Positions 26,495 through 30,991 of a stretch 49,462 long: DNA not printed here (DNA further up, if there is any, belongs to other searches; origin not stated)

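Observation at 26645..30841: VirB10 enlarged to 1398 aa by about 870 aa of 17-residue repeats, plus a Pro-rich tail after the barrel domain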

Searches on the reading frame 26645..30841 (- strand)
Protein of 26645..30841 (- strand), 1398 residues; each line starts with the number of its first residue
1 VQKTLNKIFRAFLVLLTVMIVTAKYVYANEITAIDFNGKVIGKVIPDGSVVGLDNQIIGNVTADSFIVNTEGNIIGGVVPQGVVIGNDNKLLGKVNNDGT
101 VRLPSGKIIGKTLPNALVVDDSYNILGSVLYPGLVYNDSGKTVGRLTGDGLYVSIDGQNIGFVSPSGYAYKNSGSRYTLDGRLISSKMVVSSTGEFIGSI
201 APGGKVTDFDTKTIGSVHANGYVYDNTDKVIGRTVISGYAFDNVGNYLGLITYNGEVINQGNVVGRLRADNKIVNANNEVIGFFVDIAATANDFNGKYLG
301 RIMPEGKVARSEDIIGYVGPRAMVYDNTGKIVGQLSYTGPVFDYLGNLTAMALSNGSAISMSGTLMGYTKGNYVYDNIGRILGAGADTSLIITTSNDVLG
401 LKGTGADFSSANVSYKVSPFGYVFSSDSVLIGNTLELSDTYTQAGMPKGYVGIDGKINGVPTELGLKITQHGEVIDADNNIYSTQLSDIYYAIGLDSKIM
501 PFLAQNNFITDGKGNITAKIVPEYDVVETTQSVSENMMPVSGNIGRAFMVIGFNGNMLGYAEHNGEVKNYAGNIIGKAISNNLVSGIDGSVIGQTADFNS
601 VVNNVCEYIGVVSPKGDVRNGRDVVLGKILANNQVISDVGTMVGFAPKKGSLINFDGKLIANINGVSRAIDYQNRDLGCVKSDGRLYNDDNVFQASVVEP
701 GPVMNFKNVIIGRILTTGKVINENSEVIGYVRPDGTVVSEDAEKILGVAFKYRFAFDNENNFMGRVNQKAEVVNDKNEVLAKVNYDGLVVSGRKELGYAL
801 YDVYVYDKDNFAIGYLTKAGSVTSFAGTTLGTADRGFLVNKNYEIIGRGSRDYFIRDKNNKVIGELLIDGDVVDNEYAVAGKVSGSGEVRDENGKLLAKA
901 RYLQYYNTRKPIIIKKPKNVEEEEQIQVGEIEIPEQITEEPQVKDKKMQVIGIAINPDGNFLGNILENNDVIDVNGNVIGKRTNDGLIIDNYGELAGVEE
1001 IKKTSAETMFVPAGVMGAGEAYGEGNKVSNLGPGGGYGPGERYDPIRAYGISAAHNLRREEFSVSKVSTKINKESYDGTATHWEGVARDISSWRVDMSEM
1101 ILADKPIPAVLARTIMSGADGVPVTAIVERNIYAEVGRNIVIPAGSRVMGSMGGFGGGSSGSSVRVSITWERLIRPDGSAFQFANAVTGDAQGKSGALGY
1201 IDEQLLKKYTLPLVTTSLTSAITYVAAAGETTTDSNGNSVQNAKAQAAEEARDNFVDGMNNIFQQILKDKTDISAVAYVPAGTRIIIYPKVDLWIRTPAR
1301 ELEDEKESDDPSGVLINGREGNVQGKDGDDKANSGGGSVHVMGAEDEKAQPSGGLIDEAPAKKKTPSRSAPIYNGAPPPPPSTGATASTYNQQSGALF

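Call 6: search_protein_families(library=pfam, proteins=[window:26645-30841:-], max_evalue=0.01)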
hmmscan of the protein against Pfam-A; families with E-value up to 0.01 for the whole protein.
window:26645-30841:- (1398 aa): 3 families
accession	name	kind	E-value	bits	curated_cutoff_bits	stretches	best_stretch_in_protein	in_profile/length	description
PF21785.3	Bflower_2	-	3e-44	149.9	38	7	81-166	18-97/112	5-fold beta-flower protein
PF03743.19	TrbI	-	5.3e-29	101.8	35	1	1101-1293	2-186/188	Bacterial conjugation TrbI-like protein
PF21784.3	Bflower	-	9.2e-09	36.1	25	0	797-847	12-61/116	4-fold beta flower protein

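Call 8: search_protein_families(library=ncbifam, proteins=[window:26645-30841:-], max_evalue=0.001)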
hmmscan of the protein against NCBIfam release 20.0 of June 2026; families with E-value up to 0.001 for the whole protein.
window:26645-30841:- (1398 aa): 4 families
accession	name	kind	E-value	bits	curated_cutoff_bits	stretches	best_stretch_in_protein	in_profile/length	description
NF038092.1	T4SS_ComB10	equivalog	2.4e-36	125.2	300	1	1088-1299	11-215/225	DNA type IV secretion system protein ComB10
NF038091.1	T4SS_VirB10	equivalog_domain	5.6e-25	88.1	220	1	1097-1294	7-190/197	type IV secretion system protein VirB10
NF010405.0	PRK13831.1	subfamily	8.1e-10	38.2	386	1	1107-1275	251-407/433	IncP-type conjugal transfer protein TrbI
NF010429.0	PRK13855.1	equivalog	7.6e-05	22.1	374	1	1107-1252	188-329/377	type IV secretion system protein VirB10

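Call 12: find_related_loci(query=A1, collection=genome_contigs, flank=10000)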
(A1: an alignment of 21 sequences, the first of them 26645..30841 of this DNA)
Query A1 (1398 aa) in genome_contigs; peptide patterns used: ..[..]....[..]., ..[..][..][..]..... (x = any residue, [..] = any of these).
391 stretches matched a pattern; 329 encode a relative of the query (tblastn E <= 1e-3); the best 80 are kept; 80 distinct loci.
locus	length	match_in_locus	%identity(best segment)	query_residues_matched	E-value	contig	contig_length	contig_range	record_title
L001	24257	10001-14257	57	5-1388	0e+0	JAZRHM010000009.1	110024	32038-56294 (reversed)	MAG: Alphaproteobacteria bacterium isolate T1900045481_YK20190175.MAGScoT_cleanbin_000003 SGB_7321_k141_2028243, whole g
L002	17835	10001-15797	58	1-1388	0e+0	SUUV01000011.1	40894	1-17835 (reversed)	MAG: Alphaproteobacteria bacterium isolate SIG55 NODE_21166_length_40894_cov_2.845586, whole genome shotgun sequence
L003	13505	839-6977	57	9-1398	0e+0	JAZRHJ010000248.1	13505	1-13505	MAG: Alphaproteobacteria bacterium isolate T1900045482_YK20190176.MAGScoT_cleanbin_000025 SGB_7325_k141_2933200, whole g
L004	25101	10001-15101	59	3-1389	0e+0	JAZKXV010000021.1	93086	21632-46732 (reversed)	MAG: Alphaproteobacteria bacterium isolate T1900045114_TC20190108.MAGScoT_cleanbin_000007 SGB_4803_k141_1690534, whole g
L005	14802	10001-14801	59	7-1267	0e+0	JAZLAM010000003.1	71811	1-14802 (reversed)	MAG: Alphaproteobacteria bacterium isolate T1900045076_TC20190070.MAGScoT_cleanbin_000006 SGB_4637_k141_1298105, whole g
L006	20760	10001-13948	57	3-1317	0e+0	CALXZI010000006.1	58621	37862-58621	MAG: uncultured Alphaproteobacteria bacterium isolate BRZ_RN__bin68 genome assembly, contig: BRZ_RN__NODE_529_length_586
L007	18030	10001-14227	55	1-1392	0e+0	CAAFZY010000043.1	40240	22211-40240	MAG TPA_asm: Alphaproteobacteria bacterium, isolate HGM16767, WGS project CAAFZY010000000 data, contig: SRS475987_54_k11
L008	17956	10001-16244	54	13-1392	0e+0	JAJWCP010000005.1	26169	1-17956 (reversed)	MAG: Proteobacteria bacterium isolate B13_bin.31.fa NODE_360_length_26169_cov_8.669143, whole genome shotgun sequence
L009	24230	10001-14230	54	7-1392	0e+0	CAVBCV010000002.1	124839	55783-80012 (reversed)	Lachnospiraceae bacterium isolate H07603-L1_cleanbin_000017 genome assembly, contig: Spades_H07603-L1_contig_75, whole g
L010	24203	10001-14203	54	4-1398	0e+0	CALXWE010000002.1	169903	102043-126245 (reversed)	MAG: uncultured Alphaproteobacteria bacterium isolate BRZ_SP__bin53 genome assembly, contig: BRZ_SP__NODE_58_length_1699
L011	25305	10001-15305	55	5-1398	0e+0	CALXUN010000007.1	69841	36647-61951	MAG: uncultured Alphaproteobacteria bacterium isolate BRZ_FB__bin86 genome assembly, contig: BRZ_FB__NODE_532_length_698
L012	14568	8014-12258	48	5-1398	0e+0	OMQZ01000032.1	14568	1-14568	uncultured Rhodospirillaceae bacterium isolate RUG803 genome assembly, contig: k87_6068733, whole genome shotgun sequenc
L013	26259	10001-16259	54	15-1392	0e+0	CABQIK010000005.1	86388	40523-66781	MAG TPA_asm: uncultured Alphaproteobacteria bacterium isolate MGYG-HGUT-00610 genome assembly, contig: GUT_GENOME018669_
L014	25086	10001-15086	48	5-1383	0e+0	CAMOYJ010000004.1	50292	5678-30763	MAG: uncultured Alphaproteobacteria bacterium isolate SRR873604_bin.135_metaWRAP_v1.3_MAG genome assembly, contig: NODE_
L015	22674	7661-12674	48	5-1358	0e+0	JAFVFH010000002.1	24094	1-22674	MAG: Alphaproteobacteria bacterium isolate RGIG5118 Roe_deer_Rumen.Co__c34419, whole genome shotgun sequence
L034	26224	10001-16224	44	1-1368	0e+0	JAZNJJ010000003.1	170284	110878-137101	MAG: Alphaproteobacteria bacterium isolate T1900044680_TS20190146.MAGScoT_cleanbin_000022 SGB_1681_k141_1758589, whole g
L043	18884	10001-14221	56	7-1398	0e+0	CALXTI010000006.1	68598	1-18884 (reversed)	MAG: uncultured Alphaproteobacteria bacterium isolate BRZ_LA__bin12 genome assembly, contig: BRZ_LA__NODE_207_length_685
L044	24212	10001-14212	49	5-1398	0e+0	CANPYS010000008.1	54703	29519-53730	MAG: uncultured Alphaproteobacteria bacterium isolate Lapin-001__bin79 genome assembly, contig: Lapin-001__NODE_822_leng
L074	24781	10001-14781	45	3-1368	0e+0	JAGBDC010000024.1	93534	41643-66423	MAG: Alphaproteobacteria bacterium isolate RGIG9009 Water_deer_Rectum-3__c396033, whole genome shotgun sequence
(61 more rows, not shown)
